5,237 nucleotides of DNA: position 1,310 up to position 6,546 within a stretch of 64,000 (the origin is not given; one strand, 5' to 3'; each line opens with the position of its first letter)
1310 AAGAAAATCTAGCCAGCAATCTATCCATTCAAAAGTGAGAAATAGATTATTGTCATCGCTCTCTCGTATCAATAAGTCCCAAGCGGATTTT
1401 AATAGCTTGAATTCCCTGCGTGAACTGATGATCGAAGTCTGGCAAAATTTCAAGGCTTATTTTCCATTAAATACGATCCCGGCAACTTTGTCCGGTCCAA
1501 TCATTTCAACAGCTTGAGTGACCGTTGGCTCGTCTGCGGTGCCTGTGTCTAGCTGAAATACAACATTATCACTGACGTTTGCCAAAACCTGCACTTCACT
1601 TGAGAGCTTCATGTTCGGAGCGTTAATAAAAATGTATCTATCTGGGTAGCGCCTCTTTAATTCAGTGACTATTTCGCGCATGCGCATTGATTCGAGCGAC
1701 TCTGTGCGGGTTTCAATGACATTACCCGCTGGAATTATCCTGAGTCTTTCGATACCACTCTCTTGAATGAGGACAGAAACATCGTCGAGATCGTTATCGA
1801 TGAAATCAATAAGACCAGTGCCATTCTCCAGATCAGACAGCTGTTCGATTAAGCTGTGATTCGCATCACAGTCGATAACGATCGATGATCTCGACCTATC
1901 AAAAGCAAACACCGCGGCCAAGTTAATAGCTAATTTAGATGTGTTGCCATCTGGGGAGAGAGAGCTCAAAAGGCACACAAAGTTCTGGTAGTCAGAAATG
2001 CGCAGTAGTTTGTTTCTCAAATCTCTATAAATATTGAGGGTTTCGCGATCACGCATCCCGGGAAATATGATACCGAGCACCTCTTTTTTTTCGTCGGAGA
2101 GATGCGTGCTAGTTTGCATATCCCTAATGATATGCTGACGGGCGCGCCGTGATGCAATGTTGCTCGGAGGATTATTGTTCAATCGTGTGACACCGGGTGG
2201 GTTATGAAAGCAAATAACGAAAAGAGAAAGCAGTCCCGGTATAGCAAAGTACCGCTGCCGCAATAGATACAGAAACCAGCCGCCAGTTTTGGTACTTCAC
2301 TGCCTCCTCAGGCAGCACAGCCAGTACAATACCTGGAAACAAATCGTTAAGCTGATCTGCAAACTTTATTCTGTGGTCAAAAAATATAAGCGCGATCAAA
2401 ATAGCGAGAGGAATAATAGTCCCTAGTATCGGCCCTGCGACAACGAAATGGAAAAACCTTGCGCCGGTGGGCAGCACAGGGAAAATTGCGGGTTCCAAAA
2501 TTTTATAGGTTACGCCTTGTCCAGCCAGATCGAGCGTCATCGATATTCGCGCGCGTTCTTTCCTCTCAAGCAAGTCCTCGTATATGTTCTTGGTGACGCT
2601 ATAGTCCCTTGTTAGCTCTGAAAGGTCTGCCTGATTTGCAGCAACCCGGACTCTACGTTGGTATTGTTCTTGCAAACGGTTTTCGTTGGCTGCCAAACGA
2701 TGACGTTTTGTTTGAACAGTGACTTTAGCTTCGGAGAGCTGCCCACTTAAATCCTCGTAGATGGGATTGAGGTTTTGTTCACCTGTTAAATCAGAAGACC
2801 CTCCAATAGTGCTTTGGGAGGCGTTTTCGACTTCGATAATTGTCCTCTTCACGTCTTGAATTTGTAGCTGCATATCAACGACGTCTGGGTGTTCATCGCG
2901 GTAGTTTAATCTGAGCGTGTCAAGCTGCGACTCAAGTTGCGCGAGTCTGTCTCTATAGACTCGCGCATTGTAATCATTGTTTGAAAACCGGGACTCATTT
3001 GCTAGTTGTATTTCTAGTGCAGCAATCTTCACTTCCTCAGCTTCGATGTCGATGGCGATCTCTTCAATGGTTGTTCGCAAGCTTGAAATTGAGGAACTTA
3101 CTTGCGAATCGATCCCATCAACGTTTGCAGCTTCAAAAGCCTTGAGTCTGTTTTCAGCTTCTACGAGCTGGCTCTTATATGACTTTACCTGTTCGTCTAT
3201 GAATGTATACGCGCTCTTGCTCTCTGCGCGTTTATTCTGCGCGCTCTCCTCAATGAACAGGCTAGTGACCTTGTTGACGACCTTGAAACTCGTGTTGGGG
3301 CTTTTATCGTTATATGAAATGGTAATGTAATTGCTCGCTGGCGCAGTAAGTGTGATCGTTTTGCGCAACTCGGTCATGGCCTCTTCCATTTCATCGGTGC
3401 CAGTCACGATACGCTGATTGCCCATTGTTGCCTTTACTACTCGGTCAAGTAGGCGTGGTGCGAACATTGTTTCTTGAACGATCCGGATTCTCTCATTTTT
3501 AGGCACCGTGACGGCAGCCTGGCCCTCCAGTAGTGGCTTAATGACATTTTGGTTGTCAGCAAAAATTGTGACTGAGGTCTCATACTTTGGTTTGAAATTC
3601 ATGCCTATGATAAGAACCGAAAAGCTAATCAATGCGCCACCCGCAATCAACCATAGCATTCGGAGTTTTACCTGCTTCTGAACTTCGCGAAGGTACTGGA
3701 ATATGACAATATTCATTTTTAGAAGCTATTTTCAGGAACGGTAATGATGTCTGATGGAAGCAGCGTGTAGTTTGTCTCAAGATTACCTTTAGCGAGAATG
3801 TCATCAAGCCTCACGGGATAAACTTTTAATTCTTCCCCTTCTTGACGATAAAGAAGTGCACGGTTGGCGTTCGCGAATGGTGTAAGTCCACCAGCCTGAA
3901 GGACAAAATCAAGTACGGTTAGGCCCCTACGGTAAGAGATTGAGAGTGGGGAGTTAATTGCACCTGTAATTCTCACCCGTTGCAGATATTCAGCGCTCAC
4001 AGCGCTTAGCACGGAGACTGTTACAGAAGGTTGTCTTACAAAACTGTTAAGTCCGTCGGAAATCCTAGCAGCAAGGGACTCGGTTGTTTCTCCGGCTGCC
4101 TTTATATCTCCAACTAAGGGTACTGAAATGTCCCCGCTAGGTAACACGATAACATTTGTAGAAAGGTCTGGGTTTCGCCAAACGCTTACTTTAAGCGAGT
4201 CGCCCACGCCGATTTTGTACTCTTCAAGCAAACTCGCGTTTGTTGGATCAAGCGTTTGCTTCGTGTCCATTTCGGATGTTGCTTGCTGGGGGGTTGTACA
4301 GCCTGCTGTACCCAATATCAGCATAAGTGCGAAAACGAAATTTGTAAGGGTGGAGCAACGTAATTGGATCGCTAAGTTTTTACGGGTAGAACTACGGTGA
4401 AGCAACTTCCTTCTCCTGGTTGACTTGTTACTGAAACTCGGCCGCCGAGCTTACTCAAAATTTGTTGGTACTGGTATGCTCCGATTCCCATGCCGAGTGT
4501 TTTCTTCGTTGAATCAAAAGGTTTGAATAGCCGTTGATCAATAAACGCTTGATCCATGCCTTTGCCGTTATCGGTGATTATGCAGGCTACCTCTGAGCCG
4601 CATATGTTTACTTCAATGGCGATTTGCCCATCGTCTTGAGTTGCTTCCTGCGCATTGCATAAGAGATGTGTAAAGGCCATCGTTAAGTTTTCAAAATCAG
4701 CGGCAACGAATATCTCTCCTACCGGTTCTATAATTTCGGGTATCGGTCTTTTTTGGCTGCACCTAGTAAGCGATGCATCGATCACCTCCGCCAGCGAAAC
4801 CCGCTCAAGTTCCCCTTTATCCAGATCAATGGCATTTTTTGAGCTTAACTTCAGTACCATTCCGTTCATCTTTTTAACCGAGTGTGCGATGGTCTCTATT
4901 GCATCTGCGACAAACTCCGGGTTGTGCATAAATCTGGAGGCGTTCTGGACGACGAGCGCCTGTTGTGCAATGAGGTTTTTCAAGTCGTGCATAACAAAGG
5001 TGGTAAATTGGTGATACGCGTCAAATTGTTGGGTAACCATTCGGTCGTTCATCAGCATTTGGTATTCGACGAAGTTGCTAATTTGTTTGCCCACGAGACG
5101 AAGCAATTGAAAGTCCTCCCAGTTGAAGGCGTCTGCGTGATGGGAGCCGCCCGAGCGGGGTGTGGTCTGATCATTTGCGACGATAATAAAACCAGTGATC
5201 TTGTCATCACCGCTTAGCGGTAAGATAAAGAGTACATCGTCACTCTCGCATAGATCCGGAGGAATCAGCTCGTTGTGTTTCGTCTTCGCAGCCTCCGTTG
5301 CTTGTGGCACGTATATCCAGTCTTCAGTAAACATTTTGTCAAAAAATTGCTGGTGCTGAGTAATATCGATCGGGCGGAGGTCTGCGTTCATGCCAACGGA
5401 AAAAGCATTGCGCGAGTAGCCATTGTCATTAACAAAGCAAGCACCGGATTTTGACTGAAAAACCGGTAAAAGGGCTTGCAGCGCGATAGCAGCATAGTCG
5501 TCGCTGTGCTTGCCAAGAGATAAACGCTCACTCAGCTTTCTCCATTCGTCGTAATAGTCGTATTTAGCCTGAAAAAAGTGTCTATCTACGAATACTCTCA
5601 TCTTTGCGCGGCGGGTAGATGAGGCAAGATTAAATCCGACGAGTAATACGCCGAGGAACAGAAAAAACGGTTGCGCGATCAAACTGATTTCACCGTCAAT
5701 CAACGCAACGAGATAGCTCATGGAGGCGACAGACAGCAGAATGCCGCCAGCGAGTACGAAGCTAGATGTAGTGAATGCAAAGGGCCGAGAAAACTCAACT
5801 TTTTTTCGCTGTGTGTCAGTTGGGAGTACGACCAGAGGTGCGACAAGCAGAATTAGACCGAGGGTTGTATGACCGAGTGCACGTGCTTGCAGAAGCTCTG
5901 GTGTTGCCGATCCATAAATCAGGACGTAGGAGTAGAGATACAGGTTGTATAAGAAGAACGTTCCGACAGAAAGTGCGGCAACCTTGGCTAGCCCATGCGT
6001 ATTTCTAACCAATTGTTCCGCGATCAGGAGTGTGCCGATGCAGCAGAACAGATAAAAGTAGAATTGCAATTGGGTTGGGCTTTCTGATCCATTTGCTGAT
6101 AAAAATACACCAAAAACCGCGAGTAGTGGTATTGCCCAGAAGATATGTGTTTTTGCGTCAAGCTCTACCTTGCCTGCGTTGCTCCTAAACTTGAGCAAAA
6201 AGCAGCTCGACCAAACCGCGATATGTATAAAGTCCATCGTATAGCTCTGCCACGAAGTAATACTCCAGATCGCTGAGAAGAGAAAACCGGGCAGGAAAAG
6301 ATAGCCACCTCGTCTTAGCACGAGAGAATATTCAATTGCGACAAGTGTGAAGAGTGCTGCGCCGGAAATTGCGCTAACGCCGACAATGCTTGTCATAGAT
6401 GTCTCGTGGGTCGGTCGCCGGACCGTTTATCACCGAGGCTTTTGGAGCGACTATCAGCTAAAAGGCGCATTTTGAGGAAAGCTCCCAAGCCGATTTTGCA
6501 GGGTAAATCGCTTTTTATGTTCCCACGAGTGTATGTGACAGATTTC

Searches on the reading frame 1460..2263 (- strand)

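Call 10: search_protein_families(library=ncbifam, proteins=[window:1460-2263:-], max_evalue=0.00001)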
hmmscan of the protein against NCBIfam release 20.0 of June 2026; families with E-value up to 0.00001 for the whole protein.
window:1460-2263:- (268 aa): 4 families
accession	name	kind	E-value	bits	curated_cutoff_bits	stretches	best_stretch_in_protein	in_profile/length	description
TIGR03018.1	pepcterm_TyrKin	hypoth_equivalog_domain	1.5e-40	138.7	230.65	1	67-266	3-207/207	XrtA-associated tyrosine autokinase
TIGR01007.1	eps_fam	subfamily_domain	3.2e-17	62.7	108.05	1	79-266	3-188/204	polysaccharide biosynthesis tyrosine autokinase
NF008568.0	PRK11519.1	equivalog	2.8e-10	39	1068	1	79-217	510-645/720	tyrosine-protein kinase Wzc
TIGR03029.1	EpsG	equivalog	1.3e-06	27.8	313.8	1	78-232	86-237/274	chain length determinant protein tyrosine kinase EpsG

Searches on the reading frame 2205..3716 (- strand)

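Call 10: search_protein_families(library=ncbifam, proteins=[window:2205-3716:-], max_evalue=0.00001)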
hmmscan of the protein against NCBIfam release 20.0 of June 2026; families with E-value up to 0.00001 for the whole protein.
window:2205-3716:- (504 aa): 4 families
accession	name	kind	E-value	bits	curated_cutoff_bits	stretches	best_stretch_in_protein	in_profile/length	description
TIGR03007.1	pepcterm_ChnLen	equivalog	2e-93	313.3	278.85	1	14-479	8-471/498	XrtA system polysaccharide chain length determinant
TIGR03017.1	EpsF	equivalog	6.6e-12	44.9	422.75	0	333-467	312-442/444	chain length determinant protein EpsF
NF007350.0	PRK09841.1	equivalog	2.6e-11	42.4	1248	1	255-472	273-474/726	tyrosine-protein kinase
NF008568.0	PRK11519.1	equivalog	8.1e-08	30.9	1068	0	120-206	217-304/720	tyrosine-protein kinase Wzc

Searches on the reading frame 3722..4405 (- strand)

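Call 10: search_protein_families(library=ncbifam, proteins=[window:3722-4405:-], max_evalue=0.00001)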
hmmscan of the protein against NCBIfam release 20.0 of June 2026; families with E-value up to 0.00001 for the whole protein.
window:3722-4405:- (228 aa): 4 families
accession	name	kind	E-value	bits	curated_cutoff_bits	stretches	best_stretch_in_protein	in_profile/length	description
TIGR03027.2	pepcterm_export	equivalog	1.9e-56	190.4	180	1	62-228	2-169/169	XrtA/PEP-CTERM system exopolysaccharide export protein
NF011658.0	PRK15078.1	subfamily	4e-21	75.2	333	1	61-226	83-252/380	polysaccharide export protein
NF041843.1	EpsY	equivalog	1.2e-20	73.6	320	1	19-223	13-210/211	exopolysaccharide export protein EpsY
TIGR03028.1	EpsE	equivalog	9.6e-20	70.9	262.65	1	62-224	1-160/239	polysaccharide export protein EpsE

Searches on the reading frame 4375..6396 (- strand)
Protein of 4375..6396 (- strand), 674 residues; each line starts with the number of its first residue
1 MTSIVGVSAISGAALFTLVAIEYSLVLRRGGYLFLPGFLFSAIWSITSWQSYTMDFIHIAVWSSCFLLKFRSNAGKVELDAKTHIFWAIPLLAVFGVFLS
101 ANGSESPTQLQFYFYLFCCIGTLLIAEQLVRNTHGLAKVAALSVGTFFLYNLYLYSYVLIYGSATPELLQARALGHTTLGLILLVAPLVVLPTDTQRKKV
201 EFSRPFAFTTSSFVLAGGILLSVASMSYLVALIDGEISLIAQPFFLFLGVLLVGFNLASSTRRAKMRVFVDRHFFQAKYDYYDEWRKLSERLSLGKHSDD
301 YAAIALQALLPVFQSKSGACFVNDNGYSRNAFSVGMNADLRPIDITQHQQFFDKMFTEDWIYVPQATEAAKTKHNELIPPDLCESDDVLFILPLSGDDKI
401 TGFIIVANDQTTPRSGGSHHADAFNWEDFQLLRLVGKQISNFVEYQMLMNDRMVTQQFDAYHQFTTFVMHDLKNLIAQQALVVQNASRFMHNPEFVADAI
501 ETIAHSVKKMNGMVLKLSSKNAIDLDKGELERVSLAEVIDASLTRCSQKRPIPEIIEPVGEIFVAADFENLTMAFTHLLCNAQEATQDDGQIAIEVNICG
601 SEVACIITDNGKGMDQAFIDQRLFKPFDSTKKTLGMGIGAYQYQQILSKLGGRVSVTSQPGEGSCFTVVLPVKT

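Call 10: search_protein_families(library=ncbifam, proteins=[window:4375-6396:-], max_evalue=0.00001)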
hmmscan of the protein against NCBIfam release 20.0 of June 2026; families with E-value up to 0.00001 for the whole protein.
window:4375-6396:- (674 aa): 47 families (the best 25 are shown)
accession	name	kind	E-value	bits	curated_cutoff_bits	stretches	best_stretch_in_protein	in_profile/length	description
TIGR02916.1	PEP_his_kin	equivalog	3e-123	412.8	300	1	47-671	55-679/679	XrtA/PEP-CTERM system histidine kinase PrsK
NF008468.0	PRK11360.1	equivalog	3.8e-20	71.8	646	1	464-673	399-609/616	two-component system sensor histidine kinase AtoS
NF007688.0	PRK10364.1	equivalog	7e-17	61.3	479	1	532-673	309-452/460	two-component system sensor histidine kinase ZraS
NF038348.1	T2SS_HK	subfamily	3e-14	52.4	450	1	567-673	468-574/574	histidine kinase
NF046044.1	PnpS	equivalog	5.9e-14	51.9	400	1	491-671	201-390/390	two-component system histidine kinase PnpS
TIGR02966.1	phoR_proteo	equivalog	8.7e-14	51.3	334.2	1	464-669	117-332/333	phosphate regulon sensor histidine kinase PhoR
NF006800.0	PRK09303.1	equivalog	1.6e-13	50.4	342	1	453-672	143-377/383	histidine kinase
NF047794.1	HisKinPtgB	equivalog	4.7e-13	48.3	1000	1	491-665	474-648/656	two-component system sensor histidine kinase PgtB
NF041210.1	his_kin_PieS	equivalog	1.1e-11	44.4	850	1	519-672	313-470/474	two component system sensor histidine kinase PieS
NF010411.0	PRK13837.1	equivalog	1.3e-11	43.2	647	1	542-673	531-676/828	two-component system VirA-like sensor kinase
NF011874.0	PRK15347.1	equivalog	1.6e-11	43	852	1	577-673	520-615/921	two component system sensor kinase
NF041735.1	hist_kin_RppB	equivalog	2.9e-11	42.8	400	1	454-671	209-438/438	two-component system sensor histidine kinase RppB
NF041880.1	EPS_EpsF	equivalog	5e-11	41.8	900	1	461-671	274-492/492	response regulator EpsF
TIGR02956.1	TMAO_torS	equivalog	9.8e-11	40.5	676.5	1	565-673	574-683/967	TMAO reductase system sensor histidine kinase/response regulator TorS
NF008298.1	PRK11086.1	subfamily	1e-10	40.7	520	1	571-673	424-526/529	DcuS/MalK family sensor histidine kinase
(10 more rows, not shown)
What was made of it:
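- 4372..6396 (-): prsK, the XrtA/PEP-CTERM system histidine kinase. TIGR02916, 412.8 bits against a cut-off of 300 (call 10).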
